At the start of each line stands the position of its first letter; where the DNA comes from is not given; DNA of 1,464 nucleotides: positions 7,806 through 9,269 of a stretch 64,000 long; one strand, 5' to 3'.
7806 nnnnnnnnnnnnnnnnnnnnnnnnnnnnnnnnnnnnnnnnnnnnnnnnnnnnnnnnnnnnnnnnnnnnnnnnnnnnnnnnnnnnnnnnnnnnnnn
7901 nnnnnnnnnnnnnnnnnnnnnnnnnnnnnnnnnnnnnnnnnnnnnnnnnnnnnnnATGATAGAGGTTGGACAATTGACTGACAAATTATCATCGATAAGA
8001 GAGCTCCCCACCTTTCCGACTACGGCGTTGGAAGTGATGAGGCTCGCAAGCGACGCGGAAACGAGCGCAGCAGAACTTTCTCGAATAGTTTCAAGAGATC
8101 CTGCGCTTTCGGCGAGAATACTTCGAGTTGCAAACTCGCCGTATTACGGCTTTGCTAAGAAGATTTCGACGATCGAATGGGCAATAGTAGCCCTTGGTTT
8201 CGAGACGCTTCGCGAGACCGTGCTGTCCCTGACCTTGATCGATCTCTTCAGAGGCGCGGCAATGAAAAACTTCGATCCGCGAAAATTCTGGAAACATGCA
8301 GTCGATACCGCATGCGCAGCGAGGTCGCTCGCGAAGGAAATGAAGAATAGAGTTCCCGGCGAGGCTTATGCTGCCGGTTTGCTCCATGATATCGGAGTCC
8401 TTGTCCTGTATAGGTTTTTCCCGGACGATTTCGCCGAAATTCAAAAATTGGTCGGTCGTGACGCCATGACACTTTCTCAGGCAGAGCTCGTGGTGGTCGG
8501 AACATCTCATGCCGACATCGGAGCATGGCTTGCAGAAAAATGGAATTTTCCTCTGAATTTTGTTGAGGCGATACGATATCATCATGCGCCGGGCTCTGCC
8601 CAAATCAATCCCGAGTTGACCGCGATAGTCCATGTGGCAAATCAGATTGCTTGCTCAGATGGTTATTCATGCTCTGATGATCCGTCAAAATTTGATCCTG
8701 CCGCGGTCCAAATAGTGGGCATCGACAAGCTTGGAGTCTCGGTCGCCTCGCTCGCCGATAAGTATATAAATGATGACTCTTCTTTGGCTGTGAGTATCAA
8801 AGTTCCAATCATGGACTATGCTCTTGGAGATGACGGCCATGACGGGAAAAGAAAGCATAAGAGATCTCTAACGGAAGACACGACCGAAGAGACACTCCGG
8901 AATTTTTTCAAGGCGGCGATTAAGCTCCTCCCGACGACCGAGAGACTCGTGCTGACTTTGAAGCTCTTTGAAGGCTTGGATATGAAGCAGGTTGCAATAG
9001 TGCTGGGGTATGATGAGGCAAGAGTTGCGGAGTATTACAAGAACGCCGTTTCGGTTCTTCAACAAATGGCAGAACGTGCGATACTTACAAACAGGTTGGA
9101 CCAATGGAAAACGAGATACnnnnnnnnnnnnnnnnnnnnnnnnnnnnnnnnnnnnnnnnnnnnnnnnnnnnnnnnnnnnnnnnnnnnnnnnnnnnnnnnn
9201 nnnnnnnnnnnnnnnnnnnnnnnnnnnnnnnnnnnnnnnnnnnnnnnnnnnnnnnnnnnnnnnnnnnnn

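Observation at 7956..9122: HDOD domain fused to a sigma-70 region-4-like HTH, translationally coupled to fliA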

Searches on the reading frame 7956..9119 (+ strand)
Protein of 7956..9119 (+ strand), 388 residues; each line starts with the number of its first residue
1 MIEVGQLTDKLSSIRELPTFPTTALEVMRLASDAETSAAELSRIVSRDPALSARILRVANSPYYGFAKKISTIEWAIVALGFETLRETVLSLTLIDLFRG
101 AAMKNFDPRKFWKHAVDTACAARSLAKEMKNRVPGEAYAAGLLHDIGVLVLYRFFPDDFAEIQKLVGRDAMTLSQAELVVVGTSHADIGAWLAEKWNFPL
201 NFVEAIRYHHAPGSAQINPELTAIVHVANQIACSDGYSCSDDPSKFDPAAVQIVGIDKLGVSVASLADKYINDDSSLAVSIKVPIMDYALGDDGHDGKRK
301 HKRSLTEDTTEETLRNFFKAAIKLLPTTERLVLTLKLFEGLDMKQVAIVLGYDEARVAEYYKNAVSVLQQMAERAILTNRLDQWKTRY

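Call 3: search_protein_families(library=pfam, proteins=[window:7956-9119:+], max_evalue=1)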
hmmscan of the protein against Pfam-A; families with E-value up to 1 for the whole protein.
window:7956-9119:+ (388 aa): 7 families
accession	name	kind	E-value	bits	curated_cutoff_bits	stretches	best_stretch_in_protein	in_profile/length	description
PF08668.18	HDOD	-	8.5e-66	221.6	22.9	1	17-212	1-196/196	HDOD domain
PF01966.28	HD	-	1.2e-09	38.9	22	1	112-227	2-109/116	HD domain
PF08281.18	Sigma70_r4_2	-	6.6e-05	22.9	25.7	1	320-364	6-50/54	Sigma-70, region 4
PF04545.22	Sigma70_r4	-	0.014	15.3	24.1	1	321-369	1-49/50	Sigma-70, region 4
PF22554.1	Chap-C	-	0.017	16.2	27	0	340-374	19-54/91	TY-Chap C-terminal domain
PF25591.1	LRV_2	-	0.069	13.6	27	1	29-56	5-32/61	Leucine Rich Repeat Variant domain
PF01736.22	Polyoma_agno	-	0.16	12.3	27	1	286-309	37-60/62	Polyomavirus agnoprotein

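Call 4: search_protein_families(library=ncbifam, proteins=[window:7956-9119:+], max_evalue=1)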
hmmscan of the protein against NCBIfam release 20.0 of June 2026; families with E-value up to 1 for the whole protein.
window:7956-9119:+ (388 aa): 34 families (the best 25 are shown)
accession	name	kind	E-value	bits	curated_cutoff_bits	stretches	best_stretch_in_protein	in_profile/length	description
TIGR00277.1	HDIG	domain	1.4e-10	40.9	27.6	1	112-211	6-83/84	HDIG domain-containing metalloprotein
TIGR02479.1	FliA_WhiG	subfamily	2.6e-08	33.9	189.6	1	299-371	150-222/224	FliA/WhiG family RNA polymerase sigma factor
NF005413.0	PRK06986.1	subfamily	2.7e-08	34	201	1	283-371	146-235/241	RNA polymerase sigma factor FliA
TIGR02937.1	sigma70-ECF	superfamily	6.2e-07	29.2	42.9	1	287-371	96-164/165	sigma-70 family RNA polymerase sigma factor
NF004935.0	PRK06288.1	equivalog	7.9e-07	29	343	1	310-370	200-260/270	RNA polymerase sigma factor WhiG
NF006550.0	PRK09047.1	equivalog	1.4e-05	24.6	173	1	300-374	115-189/194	RNA polymerase sigma factor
TIGR03319.1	RNase_Y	equivalog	1.4e-05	23.8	454.35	2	182-233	373-422/514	ribonuclease Y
TIGR02983.1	SigE-fam_strep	subfamily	2.8e-05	24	141.55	1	308-373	94-159/162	SigE family RNA polymerase sigma factor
TIGR00488.1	TIGR00488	equivalog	3e-05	24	70.15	1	112-232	10-121/173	bis(5'-nucleosyl)-tetraphosphatase (symmetrical) YqeK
NF005519.0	PRK07152.1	equivalog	3e-05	23.1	315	1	108-233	194-308/361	nicotinate-nucleotide adenylyltransferase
NF009091.0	PRK12427.1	equivalog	3.9e-05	23.4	339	1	286-369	149-228/233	FliA/WhiG family RNA polymerase sigma factor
NF058625.1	sigma_PG0214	equivalog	0.00018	21.3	130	1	299-357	88-146/170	GFO_1088 family ECF-type sigma factor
NF008888.0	PRK11922.1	equivalog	0.0002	21.1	204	1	300-380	124-204/231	RNA polymerase sigma factor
NF006623.1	PRK09191.1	subfamily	0.00025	20.9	240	1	308-377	72-141/258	PhyR family response regulator anti-anti-sigma factor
TIGR02985.1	Sig70_bacteroi1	subfamily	0.00039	20.7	126.4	1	306-370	96-160/162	RNA polymerase sigma-70 factor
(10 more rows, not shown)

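Call 7: find_homologous_proteins(query=window:7956-9119:+)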
Query window:7956-9119:+ (388 aa): 875 proteins with E <= 0.001 among 8000 candidates; the best 120 are listed.
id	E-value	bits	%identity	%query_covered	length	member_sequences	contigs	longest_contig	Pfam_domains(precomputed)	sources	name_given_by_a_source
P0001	4.3e-249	844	100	98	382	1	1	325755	PF08668.19,PF01966.29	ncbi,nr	ncbi:MAG TPA: HDOD domain-containing protein [Candidatus Acidoferrales bacterium]|nr:HDOD domain-con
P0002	5.9e-215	731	83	100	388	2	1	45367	PF08668.19,PF01966.29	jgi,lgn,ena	-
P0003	9.1e-211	718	83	100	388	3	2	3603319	PF08668.19,PF01966.29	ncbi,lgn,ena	-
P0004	1.0e-208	711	82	100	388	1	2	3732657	PF08668.19,PF01966.29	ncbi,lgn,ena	-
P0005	4.4e-208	709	82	100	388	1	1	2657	PF08668.19,PF01966.29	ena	-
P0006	1.2e-205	701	83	100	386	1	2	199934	PF08668.19,PF01966.29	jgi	jgi:putative nucleotidyltransferase with HDIG domain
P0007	4.8e-205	699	81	100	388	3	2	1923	PF08668.19,PF01966.29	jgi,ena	-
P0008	2.5e-204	696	80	100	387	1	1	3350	PF08668.19,PF01966.29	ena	-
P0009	1.6e-203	694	81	100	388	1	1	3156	PF08668.19,PF01966.29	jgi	jgi:putative nucleotidyltransferase with HDIG domain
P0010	6.2e-193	659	78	100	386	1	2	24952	PF08668.19,PF01966.29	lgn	-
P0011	7.6e-186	636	72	100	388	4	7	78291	PF08668.19,PF01966.29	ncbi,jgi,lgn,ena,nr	ncbi:MAG: HDOD domain-containing protein [Bacteroidetes bacterium]|nr:HDOD domain-containing protein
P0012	3.9e-185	633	73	100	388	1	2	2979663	PF08668.19,PF01966.29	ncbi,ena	ncbi:MAG: HDOD domain-containing protein [Candidatus Kryptoniota bacterium]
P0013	5.3e-184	630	71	100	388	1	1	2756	PF08668.19,PF01966.29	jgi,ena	-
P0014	8.5e-183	626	71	100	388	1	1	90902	PF08668.19,PF01966.29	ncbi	-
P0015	6.7e-182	623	70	100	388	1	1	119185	PF08668.19,PF01966.29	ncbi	-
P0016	1.7e-181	621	72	100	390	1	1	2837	PF08668.19,PF01966.29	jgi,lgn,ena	-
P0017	3.7e-181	620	70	100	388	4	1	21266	PF08668.19,PF01966.29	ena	-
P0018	6.6e-181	619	71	100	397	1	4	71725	PF08668.19,PF01966.29,PF04545.23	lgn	-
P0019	2.1e-180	618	69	100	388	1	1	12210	PF08668.19,PF01966.29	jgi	jgi:putative nucleotidyltransferase with HDIG domain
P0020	1.1e-178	612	70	100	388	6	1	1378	PF08668.19,PF01966.29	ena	-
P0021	3.8e-178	610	71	100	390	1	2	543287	PF08668.19,PF01966.29,PF08281.19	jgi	jgi:RNA polymerase sigma factor (sigma-70 family)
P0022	3.8e-178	610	69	100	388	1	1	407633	PF08668.19,PF01966.29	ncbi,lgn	-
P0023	6.9e-178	609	70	100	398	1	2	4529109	PF08668.19,PF01966.29,PF04545.23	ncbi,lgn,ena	-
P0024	5.0e-176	603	70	100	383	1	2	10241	PF08668.19,PF01966.29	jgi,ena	-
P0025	2.8e-175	601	69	100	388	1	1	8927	PF08668.19,PF01966.29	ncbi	-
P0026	3.4e-175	601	70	100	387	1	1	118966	PF08668.19,PF01966.29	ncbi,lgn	-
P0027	1.9e-174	598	69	100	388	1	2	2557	PF08668.19,PF01966.29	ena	-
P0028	1.6e-172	592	68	100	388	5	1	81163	PF08668.19,PF01966.29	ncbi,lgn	-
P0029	2.0e-172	591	67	100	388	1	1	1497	PF08668.19,PF01966.29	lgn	-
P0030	1.8e-170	585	66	100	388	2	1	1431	PF08668.19,PF01966.29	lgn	-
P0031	4.7e-168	577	66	100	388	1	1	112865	PF08668.19,PF01966.29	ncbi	-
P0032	1.2e-167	576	66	100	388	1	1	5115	PF08668.19,PF01966.29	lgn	-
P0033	1.6e-167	575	66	100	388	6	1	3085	PF08668.19,PF01966.29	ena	-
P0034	4.6e-167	574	66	100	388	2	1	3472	PF08668.19,PF01966.29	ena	-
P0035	2.3e-166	572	66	100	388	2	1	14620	PF08668.19,PF01966.29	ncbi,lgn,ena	-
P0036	5.0e-165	567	66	100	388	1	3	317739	PF08668.19,PF01966.29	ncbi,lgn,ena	-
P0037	2.2e-162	558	65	100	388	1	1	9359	PF08668.19,PF01966.29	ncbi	-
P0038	4.7e-156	538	64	100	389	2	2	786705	PF08668.19,PF01966.29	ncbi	ncbi:MAG: HDOD domain-containing protein [Candidatus Kryptoniota bacterium]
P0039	7.1e-154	530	62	100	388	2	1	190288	PF08668.19,PF01966.29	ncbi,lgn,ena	-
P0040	9.9e-154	530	63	100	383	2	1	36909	PF08668.19,PF01966.29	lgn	-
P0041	2.2e-153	529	62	100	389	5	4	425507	PF08668.19,PF01966.29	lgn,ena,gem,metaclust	metaclust:\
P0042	2.7e-112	394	67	67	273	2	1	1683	PF08668.19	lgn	-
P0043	1.0e-108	382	77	59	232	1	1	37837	PF08668.19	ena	-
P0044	3.2e-64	235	44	61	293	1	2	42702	PF08668.19,PF01966.29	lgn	-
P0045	2.8e-61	226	44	66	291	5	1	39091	PF08668.19,PF01966.29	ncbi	-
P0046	1.1e-59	221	40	79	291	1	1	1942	PF08668.19,PF01966.29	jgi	jgi:putative nucleotidyltransferase with HDIG domain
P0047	2.7e-59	219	42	59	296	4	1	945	PF08668.19,PF01966.29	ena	-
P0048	4.4e-58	215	47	57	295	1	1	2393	PF08668.19,PF01966.29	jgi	jgi:putative nucleotidyltransferase with HDIG domain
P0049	6.7e-58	215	45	60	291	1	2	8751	PF08668.19,PF01966.29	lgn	-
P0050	2.0e-56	210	39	65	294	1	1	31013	PF08668.19,PF01966.29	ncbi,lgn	-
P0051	1.1e-55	207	45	60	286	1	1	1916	PF08668.19,PF01966.29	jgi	jgi:putative nucleotidyltransferase with HDIG domain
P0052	1.5e-55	207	44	63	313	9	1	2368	PF08668.19,PF01966.29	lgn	-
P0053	8.1e-54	201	41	67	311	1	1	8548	PF08668.19,PF01966.29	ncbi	-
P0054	1.4e-53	201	34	91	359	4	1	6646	PF08668.19,PF01966.29,PF04545.23,PF08281.19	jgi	-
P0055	2.6e-53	200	43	56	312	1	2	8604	PF08668.19,PF01966.29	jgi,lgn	jgi:HD-like signal output (HDOD) protein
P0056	2.9e-52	196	39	70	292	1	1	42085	PF08668.19,PF01966.29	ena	-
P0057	5.1e-52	195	38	61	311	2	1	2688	PF08668.19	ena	-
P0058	6.2e-52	195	40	61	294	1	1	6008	PF08668.19,PF01966.29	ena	-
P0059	7.9e-52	195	40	70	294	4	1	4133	PF08668.19,PF01966.29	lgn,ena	-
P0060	1.2e-51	194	34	91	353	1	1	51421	PF08668.19,PF01966.29,PF04545.23,PF08281.19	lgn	-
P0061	2.4e-51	193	44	53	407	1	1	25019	PF08668.19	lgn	-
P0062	4.0e-51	192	45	53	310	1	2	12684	PF08668.19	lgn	-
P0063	1.1e-50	191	39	64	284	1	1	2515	PF08668.19,PF01966.29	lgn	-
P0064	2.6e-50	190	42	52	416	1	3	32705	PF08668.19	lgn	-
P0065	3.6e-50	189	38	65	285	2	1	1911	PF08668.19,PF01966.29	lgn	-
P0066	3.7e-50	189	41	59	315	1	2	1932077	PF08668.19,PF01966.29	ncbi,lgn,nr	ncbi:MAG: HDOD domain-containing protein [Calditrichaeota bacterium]|nr:HDOD domain-containing prote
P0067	5.6e-50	189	40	57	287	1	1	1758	PF08668.19,PF01966.29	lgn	-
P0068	1.3e-49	187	40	60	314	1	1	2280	PF08668.19,PF01966.29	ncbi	-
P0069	1.1e-48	184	40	58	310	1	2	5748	PF08668.19,PF01966.29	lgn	-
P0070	1.8e-48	184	39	59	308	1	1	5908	PF08668.19,PF01966.29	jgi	jgi:putative nucleotidyltransferase with HDIG domain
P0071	3.1e-48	183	38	60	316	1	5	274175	PF08668.19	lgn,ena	-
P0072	8.6e-48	181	39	58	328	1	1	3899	PF08668.19,PF01966.29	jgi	jgi:putative nucleotidyltransferase with HDIG domain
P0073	1.1e-47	181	40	55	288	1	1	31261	PF08668.19,PF01966.29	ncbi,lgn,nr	ncbi:MAG: HDOD domain-containing protein [Verrucomicrobia bacterium]|nr:HDOD domain-containing prote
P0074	2.6e-47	180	39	58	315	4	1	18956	PF08668.19,PF01966.29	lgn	-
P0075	2.7e-47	180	39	58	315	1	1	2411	PF08668.19,PF01966.29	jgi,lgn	jgi:putative nucleotidyltransferase with HDIG domain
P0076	3.2e-47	180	40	58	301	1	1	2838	PF08668.19,PF01966.29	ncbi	-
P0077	5.4e-47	179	38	59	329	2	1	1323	PF08668.19,PF01966.29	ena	-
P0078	5.4e-47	179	42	62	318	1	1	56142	PF08668.19,PF01966.29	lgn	-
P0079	8.3e-47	178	36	64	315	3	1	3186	PF08668.19,PF01966.29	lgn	-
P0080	1.2e-46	178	41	58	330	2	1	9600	PF08668.19,PF01966.29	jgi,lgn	jgi:putative nucleotidyltransferase with HDIG domain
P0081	1.8e-46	177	37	66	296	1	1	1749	PF08668.19,PF01966.29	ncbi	-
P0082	2.1e-46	177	40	59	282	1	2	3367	PF08668.19,PF01966.29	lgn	-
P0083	2.4e-46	177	41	56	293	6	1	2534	PF08668.19,PF01966.29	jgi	-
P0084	2.6e-46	177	39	58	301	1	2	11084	PF08668.19,PF01966.29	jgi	jgi:putative nucleotidyltransferase with HDIG domain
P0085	3.0e-46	176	39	60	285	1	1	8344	PF08668.19,PF01966.29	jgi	jgi:putative nucleotidyltransferase with HDIG domain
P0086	4.2e-46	176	37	64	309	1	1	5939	PF08668.19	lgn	-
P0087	5.5e-46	176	37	60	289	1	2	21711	PF08668.19,PF01966.29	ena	-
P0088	6.4e-46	175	37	63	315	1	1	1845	PF08668.19,PF01966.29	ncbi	-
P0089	9.8e-46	175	40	58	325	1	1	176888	PF08668.19,PF01966.29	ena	-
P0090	1.1e-45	174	38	57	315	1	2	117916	PF08668.19,PF01966.29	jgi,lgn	-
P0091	2.1e-45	174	36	64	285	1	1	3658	PF08668.19,PF01966.29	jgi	-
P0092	2.6e-45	173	40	58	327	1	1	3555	PF08668.19,PF01966.29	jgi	jgi:putative nucleotidyltransferase with HDIG domain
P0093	2.8e-45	173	37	59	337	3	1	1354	PF08668.19,PF01966.29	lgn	-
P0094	3.8e-45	173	41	56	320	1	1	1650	PF08668.19,PF01966.29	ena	-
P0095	4.1e-45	173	39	58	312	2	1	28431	PF08668.19,PF01966.29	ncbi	ncbi:MAG: HDOD domain-containing protein [Calditrichota bacterium]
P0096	4.2e-45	173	37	64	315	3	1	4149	PF08668.19,PF01966.29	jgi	jgi:HD-like signal output (HDOD) protein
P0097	7.0e-45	172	39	59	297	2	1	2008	PF08668.19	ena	-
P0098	8.6e-45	172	40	58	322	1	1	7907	PF08668.19,PF01966.29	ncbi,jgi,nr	ncbi:HDOD domain-containing protein [candidate division KSB1 bacterium]|nr:MAG: HDOD domain-containi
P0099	1.0e-44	171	33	66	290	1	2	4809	PF08668.19,PF01966.29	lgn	-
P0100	1.3e-44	171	40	53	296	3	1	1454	PF08668.19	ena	-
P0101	2.0e-44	170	38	63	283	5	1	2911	PF08668.19,PF01966.29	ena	-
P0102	4.4e-44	169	41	55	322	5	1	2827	PF08668.19,PF01966.29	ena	-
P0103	9.0e-44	168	37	64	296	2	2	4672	PF08668.19,PF01966.29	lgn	-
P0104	1.0e-43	168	38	65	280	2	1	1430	PF08668.19,PF01966.29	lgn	-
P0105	1.1e-43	168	38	59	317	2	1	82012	PF08668.19,PF01966.29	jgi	jgi:HD-like signal output (HDOD) protein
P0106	2.0e-43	167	37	65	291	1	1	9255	PF08668.19,PF01966.29,PF18019.8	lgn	-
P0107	2.0e-43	167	37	59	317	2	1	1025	PF08668.19,PF01966.29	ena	-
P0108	2.1e-43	167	38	57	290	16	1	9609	PF08668.19,PF01966.29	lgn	-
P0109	2.6e-43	167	35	65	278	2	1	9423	PF08668.19,PF01966.29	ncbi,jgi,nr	ncbi:MAG: HDOD domain-containing protein [Deferribacteres bacterium]|nr:HDOD domain-containing prote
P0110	3.4e-43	166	35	62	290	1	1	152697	PF08668.19,PF01966.29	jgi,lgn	jgi:putative nucleotidyltransferase with HDIG domain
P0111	3.8e-43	166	38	56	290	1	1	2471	PF08668.19,PF01966.29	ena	-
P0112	4.0e-43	166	39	58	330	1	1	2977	PF08668.19,PF01966.29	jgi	jgi:putative nucleotidyltransferase with HDIG domain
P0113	4.3e-43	166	38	62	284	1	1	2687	PF08668.19,PF01966.29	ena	-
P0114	5.3e-43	166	38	57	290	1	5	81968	PF08668.19,PF01966.29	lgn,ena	-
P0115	5.5e-43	166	37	67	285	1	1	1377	PF08668.19,PF01966.29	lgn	-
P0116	6.8e-43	165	35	64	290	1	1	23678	PF08668.19,PF01966.29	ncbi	ncbi:MAG: HDOD domain-containing protein [Planctomycetota bacterium]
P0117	7.0e-43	165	40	55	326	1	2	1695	PF08668.19,PF01966.29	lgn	-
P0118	7.9e-43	165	39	57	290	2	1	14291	PF08668.19,PF01966.29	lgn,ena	-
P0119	8.3e-43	165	38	66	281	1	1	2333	PF08668.19,PF01966.29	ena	-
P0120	8.6e-43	165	35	66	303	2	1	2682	PF08668.19,PF01966.29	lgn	-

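Call 10: find_encoding_contigs(protein=P0060, flank=8000, max_places=3)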
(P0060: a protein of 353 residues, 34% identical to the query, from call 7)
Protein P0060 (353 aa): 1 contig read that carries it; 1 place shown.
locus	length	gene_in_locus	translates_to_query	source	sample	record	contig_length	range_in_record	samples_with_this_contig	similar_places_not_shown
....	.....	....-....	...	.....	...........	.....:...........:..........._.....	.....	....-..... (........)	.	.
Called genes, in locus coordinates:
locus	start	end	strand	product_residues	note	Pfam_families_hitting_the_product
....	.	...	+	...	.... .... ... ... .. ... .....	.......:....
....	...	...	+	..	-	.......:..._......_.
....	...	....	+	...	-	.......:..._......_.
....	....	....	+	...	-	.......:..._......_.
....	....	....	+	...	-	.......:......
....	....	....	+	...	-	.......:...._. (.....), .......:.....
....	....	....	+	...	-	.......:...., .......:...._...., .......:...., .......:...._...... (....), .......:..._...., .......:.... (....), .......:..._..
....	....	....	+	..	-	-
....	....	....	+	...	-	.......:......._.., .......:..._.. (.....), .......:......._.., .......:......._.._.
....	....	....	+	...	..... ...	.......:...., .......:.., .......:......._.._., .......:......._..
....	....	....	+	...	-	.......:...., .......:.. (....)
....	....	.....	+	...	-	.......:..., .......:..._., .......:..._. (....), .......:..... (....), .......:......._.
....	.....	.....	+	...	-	-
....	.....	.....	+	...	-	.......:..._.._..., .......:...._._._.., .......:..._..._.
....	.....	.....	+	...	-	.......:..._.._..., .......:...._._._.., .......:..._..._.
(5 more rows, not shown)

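Call 11: find_encoding_contigs(protein=P0054, flank=8000, max_places=3)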
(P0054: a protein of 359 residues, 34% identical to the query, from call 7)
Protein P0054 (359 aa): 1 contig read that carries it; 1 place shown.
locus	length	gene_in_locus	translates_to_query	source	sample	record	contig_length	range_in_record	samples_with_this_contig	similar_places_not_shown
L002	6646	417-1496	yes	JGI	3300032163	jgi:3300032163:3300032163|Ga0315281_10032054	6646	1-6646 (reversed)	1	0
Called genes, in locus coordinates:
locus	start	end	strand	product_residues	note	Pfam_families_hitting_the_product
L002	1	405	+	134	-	?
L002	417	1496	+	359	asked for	PF08668:HDOD, PF01966:HD, PF08281:Sigma70_r4_2, PF04545:Sigma70_r4 (weak)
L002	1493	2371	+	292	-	PF08668:HDOD, PF01966:HD (weak)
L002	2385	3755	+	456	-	PF01590:GAF, PF13185:GAF_2, PF13492:GAF_3, PF00512:HisKA (weak), PF02518:HATPase_c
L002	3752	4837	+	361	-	-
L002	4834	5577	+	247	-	PF00460:Flg_bb_rod, PF22692:LlgE_F_G_D1, PF06429:Flg_bbr_C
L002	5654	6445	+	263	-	PF00460:Flg_bb_rod, PF22692:LlgE_F_G_D1, PF06429:Flg_bbr_C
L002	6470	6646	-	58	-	?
